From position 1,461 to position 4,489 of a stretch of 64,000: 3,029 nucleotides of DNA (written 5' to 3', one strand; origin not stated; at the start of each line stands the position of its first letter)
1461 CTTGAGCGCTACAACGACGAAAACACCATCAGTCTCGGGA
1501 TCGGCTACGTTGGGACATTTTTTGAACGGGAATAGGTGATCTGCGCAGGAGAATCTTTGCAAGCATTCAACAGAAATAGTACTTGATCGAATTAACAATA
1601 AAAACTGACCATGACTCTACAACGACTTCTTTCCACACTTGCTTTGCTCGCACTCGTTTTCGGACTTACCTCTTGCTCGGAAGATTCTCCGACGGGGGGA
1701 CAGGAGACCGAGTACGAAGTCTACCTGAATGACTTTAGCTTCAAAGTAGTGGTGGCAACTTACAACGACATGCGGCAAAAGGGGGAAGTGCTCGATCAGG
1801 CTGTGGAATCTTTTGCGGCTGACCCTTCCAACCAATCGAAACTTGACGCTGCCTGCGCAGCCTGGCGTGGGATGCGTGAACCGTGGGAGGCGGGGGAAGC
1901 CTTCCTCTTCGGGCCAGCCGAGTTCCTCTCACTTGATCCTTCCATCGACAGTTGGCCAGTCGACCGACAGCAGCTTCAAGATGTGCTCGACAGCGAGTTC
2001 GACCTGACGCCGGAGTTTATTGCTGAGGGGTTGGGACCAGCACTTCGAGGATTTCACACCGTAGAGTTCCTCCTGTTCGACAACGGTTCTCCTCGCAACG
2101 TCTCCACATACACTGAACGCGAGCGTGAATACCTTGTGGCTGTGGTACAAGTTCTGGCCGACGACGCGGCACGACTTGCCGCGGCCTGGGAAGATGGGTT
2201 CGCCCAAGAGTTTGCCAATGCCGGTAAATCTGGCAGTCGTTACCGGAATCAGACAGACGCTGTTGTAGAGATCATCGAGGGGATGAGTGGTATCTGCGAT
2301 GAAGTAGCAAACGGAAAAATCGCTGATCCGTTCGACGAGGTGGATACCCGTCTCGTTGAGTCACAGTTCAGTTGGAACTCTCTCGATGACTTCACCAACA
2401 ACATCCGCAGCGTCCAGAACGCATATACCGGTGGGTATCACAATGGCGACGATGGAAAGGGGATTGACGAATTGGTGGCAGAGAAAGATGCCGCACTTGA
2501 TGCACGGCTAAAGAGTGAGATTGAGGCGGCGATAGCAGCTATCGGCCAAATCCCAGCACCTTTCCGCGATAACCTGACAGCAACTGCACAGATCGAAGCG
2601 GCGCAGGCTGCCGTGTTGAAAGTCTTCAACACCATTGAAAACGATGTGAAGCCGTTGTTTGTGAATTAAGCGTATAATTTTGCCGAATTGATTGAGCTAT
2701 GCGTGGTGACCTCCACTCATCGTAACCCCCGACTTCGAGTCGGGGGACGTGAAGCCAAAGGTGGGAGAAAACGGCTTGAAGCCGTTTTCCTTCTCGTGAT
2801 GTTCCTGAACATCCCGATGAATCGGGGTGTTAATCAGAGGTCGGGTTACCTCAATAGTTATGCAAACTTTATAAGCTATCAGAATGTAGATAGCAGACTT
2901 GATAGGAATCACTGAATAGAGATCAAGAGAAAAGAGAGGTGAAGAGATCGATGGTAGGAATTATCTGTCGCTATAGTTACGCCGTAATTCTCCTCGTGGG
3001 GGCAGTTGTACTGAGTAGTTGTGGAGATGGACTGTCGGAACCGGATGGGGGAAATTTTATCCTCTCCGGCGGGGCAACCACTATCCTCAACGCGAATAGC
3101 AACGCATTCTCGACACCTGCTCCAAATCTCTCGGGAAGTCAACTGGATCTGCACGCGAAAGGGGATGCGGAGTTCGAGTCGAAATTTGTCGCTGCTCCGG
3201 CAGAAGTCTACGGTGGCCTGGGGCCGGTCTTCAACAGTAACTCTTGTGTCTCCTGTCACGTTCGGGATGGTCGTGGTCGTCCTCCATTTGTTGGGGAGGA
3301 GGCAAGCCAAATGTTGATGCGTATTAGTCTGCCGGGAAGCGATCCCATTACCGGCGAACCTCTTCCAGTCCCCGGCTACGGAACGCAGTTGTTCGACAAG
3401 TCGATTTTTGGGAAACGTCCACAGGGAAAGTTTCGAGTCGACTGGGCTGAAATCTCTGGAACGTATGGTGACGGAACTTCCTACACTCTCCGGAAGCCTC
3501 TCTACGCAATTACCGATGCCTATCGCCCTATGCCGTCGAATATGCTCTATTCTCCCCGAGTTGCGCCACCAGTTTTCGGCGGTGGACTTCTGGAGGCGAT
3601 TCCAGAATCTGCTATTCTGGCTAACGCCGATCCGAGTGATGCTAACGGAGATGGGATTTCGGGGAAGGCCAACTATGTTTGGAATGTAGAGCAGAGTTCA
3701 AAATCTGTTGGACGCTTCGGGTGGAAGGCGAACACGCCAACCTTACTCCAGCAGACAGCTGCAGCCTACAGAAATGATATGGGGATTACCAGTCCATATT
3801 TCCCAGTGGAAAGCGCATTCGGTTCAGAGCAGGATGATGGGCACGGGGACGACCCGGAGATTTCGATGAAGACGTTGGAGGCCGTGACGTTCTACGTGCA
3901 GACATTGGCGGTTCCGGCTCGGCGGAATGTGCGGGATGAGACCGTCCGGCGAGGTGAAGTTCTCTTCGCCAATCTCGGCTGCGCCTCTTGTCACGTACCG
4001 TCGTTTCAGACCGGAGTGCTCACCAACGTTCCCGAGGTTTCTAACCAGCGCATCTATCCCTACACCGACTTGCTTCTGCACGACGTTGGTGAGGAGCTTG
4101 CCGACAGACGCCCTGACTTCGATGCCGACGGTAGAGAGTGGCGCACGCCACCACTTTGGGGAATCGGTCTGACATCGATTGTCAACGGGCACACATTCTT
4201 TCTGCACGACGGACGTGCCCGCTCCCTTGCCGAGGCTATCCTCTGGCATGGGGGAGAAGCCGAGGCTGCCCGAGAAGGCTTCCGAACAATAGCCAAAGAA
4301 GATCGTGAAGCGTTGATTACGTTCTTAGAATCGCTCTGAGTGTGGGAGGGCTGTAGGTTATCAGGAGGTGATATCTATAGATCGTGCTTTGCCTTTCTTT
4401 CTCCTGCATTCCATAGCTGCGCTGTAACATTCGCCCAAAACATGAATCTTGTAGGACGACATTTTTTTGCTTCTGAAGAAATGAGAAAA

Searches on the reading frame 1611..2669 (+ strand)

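Call 17: search_protein_families(library=pfam, proteins=[window:1611-2669:+], max_evalue=0.001)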
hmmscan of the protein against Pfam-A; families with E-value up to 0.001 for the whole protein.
window:1611-2669:+ (352 aa): 1 family
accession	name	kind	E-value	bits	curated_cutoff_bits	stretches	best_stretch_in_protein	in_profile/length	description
PF09375.15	Peptidase_M75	-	7.7e-67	226.3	23.5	1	48-339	2-282/288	Imelysin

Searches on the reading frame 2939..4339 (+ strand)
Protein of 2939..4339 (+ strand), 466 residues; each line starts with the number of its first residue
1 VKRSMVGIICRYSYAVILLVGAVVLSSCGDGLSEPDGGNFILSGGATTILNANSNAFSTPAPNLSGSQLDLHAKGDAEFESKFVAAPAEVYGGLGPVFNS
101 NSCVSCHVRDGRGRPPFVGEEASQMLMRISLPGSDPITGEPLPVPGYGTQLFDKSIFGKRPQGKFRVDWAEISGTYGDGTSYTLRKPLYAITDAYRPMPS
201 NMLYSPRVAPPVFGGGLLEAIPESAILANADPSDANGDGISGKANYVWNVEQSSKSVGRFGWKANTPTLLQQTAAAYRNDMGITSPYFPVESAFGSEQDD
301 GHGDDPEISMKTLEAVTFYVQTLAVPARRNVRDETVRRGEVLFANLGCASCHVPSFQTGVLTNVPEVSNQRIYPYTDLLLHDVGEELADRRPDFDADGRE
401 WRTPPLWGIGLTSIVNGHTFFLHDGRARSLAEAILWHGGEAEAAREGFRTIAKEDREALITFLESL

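Call 5: search_protein_families(library=ncbifam, proteins=[window:2939-4339:+], max_evalue=0.01)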
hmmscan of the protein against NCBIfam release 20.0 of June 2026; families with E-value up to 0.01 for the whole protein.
window:2939-4339:+ (466 aa): 1 family
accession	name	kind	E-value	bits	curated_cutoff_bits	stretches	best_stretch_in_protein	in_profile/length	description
TIGR00782.1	ccoP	equivalog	0.00017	21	179.95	0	307-353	176-219/285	cytochrome-c oxidase, cbb3-type subunit III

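Call 17: search_protein_families(library=pfam, proteins=[window:2939-4339:+], max_evalue=0.001)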
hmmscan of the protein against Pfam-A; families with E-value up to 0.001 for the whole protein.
window:2939-4339:+ (466 aa): 3 families
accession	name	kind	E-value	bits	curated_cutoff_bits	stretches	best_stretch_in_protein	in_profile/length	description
PF06537.16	DHOR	-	2.4e-118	396.2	22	1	43-466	7-499/499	Di-haem oxidoreductase, putative peroxidase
PF00034.26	Cytochrom_C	-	2.6e-06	29.1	21.3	0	337-466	2-89/90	Cytochrome c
PF13442.11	Cytochrome_CBB3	-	0.00029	21.5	27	0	335-353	2-19/68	Cytochrome C oxidase, cbb3-type, subunit III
